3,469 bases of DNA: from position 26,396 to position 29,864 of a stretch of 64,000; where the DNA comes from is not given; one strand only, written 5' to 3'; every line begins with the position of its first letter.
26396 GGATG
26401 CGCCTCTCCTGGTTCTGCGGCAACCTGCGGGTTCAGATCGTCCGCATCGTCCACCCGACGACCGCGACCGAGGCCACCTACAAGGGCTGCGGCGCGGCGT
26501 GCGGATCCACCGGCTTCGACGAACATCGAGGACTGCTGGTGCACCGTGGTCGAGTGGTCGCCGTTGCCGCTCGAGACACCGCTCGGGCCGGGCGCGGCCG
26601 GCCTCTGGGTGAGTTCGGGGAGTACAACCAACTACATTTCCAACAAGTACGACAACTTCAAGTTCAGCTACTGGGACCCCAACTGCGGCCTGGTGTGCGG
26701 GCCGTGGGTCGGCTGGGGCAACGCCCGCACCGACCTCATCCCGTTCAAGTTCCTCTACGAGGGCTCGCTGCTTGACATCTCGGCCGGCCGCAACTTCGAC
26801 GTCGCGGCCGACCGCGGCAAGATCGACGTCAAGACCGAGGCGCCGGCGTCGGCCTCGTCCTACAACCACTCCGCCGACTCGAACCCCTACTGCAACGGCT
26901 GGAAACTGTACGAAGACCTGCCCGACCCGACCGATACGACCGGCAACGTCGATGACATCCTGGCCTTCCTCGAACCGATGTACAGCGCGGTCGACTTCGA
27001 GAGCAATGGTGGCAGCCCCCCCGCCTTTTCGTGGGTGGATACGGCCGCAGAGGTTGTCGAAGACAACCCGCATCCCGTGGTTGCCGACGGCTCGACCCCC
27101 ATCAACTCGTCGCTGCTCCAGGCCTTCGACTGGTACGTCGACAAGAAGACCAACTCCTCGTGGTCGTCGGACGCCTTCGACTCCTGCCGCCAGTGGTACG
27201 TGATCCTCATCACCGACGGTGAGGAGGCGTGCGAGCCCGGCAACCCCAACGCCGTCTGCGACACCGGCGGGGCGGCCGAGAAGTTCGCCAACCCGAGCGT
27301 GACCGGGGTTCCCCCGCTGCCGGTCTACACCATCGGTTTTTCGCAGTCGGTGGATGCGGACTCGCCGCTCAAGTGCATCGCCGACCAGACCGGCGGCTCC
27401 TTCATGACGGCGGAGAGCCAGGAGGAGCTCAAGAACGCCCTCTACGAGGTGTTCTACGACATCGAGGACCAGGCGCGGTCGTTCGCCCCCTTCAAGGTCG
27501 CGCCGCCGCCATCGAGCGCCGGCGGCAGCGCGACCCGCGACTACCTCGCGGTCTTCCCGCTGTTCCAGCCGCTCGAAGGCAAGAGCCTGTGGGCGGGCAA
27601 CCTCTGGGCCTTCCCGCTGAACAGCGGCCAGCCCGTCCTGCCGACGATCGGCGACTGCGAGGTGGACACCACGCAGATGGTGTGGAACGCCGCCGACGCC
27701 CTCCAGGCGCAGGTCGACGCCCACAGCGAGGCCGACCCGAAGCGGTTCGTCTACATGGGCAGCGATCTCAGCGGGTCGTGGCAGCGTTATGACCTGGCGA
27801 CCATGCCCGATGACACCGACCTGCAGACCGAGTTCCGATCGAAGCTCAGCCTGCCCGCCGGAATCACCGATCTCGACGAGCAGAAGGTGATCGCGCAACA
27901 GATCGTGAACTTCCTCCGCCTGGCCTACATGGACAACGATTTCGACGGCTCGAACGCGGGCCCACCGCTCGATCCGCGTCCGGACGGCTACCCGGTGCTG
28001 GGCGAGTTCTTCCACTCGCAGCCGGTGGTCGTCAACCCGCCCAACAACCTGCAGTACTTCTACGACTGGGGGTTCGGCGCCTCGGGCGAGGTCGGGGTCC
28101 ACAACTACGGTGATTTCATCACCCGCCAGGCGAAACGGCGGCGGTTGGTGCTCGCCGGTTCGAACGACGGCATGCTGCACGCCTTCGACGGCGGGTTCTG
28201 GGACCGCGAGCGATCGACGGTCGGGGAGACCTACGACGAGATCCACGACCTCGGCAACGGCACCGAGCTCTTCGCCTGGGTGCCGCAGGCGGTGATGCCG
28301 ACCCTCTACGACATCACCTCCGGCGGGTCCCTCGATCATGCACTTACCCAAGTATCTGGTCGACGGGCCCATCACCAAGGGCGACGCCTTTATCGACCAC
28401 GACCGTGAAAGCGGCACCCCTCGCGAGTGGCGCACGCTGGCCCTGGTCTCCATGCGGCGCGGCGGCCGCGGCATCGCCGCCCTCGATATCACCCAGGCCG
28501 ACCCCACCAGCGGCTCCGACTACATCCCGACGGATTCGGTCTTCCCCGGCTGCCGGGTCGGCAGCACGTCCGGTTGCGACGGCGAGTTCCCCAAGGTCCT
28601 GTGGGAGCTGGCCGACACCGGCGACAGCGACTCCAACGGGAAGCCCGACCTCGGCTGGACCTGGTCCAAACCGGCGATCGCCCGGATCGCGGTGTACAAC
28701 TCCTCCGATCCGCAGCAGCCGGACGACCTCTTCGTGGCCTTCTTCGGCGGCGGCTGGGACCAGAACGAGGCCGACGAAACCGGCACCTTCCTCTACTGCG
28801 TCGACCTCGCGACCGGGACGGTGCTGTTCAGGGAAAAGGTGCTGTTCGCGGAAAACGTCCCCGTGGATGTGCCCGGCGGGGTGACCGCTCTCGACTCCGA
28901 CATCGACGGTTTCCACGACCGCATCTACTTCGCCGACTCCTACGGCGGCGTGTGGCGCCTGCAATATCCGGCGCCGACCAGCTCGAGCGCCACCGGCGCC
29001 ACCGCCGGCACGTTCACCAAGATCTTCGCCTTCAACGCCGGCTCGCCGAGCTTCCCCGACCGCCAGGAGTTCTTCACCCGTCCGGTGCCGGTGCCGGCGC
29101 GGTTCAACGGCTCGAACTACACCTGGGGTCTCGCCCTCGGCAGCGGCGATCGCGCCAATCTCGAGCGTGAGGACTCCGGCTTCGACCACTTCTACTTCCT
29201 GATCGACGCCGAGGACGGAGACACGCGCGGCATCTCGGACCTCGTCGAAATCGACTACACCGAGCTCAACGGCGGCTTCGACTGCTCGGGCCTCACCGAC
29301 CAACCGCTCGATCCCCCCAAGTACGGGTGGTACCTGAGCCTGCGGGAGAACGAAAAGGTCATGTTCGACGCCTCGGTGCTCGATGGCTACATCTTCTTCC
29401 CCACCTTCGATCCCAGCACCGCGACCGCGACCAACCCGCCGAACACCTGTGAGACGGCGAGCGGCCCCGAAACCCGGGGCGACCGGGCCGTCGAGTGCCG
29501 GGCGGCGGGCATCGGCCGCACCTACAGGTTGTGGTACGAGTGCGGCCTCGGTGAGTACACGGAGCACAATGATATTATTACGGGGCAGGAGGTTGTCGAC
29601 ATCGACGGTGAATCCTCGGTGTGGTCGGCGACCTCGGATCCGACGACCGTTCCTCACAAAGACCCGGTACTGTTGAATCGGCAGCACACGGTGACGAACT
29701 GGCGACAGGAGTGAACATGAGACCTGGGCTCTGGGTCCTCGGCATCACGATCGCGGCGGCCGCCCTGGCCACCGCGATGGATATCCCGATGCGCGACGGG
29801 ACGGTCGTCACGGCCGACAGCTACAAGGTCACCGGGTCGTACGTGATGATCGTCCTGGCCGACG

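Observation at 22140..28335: Frameshift hot zone: cluster 1 carries about 19 single-base frame changes, yet its protein sequence is still well conserved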

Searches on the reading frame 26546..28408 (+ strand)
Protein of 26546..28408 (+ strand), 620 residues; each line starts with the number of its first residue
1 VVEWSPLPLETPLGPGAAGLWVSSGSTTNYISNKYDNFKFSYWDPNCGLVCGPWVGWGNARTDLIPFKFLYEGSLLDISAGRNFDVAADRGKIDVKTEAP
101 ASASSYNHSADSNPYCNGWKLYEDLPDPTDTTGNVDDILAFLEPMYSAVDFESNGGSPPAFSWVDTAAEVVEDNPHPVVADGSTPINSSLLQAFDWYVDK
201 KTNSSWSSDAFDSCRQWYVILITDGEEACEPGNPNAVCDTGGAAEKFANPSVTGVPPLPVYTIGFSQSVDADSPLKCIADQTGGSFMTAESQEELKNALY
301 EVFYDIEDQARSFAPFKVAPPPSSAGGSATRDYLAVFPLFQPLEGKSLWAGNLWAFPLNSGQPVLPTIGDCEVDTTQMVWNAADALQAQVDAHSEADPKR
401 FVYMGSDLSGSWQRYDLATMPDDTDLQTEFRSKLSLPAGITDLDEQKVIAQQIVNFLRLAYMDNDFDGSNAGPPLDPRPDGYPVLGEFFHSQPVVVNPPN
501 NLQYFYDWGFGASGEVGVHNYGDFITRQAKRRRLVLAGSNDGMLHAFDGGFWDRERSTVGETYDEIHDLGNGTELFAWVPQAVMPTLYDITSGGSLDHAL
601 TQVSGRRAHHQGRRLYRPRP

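Call 9: search_protein_families(library=pfam, proteins=[window:26546-28408:+], max_evalue=0.01)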
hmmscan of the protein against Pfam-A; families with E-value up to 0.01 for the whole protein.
window:26546-28408:+ (620 aa): 0 families

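Call 10: search_protein_families(library=ncbifam, proteins=[window:26546-28408:+], max_evalue=0.01)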
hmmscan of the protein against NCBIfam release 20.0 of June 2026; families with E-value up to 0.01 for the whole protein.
window:26546-28408:+ (620 aa): 0 families

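Call 33: find_related_loci(query=window:26546-28408:+, collection=genome_contigs, flank=6000)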
Query window:26546-28408:+ (620 aa) in genome_contigs; peptide patterns used: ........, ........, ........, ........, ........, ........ (x = any residue, [..] = any of these).
38 stretches matched a pattern; 1 encode a relative of the query (tblastn E <= 1e-3); 1 distinct loci.
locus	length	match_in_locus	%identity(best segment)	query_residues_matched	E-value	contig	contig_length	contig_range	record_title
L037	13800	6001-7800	91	1-599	0e+0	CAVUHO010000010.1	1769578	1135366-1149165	MAG: Candidatus Sulfomarinibacteraceae bacterium isolate MFD04716.bin.1.4 genome assembly, contig: contig_6143, whole ge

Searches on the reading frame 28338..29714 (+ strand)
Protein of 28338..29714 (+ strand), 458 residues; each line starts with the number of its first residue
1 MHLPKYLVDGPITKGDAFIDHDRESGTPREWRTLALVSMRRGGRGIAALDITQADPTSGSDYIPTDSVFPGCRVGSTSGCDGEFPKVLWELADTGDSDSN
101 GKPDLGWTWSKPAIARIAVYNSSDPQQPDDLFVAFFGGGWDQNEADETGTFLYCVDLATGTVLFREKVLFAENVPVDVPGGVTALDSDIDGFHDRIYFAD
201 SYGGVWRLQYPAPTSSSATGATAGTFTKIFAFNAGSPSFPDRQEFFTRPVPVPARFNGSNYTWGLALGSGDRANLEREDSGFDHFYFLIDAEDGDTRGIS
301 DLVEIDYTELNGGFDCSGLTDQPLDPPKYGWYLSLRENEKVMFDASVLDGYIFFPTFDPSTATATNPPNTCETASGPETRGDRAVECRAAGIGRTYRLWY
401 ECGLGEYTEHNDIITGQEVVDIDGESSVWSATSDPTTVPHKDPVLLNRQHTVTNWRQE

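Call 9: search_protein_families(library=pfam, proteins=[window:28338-29714:+], max_evalue=0.01)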
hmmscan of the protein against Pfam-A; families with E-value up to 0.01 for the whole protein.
window:28338-29714:+ (458 aa): 1 family
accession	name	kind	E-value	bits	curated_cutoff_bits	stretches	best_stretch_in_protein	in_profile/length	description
PF05567.17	T4P_PilY1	-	1.1e-08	34.9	28.1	1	80-210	151-282/411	PilY1 beta-propeller domain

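Call 10: search_protein_families(library=ncbifam, proteins=[window:28338-29714:+], max_evalue=0.01)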
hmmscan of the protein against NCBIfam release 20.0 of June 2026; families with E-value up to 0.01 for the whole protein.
window:28338-29714:+ (458 aa): 0 families
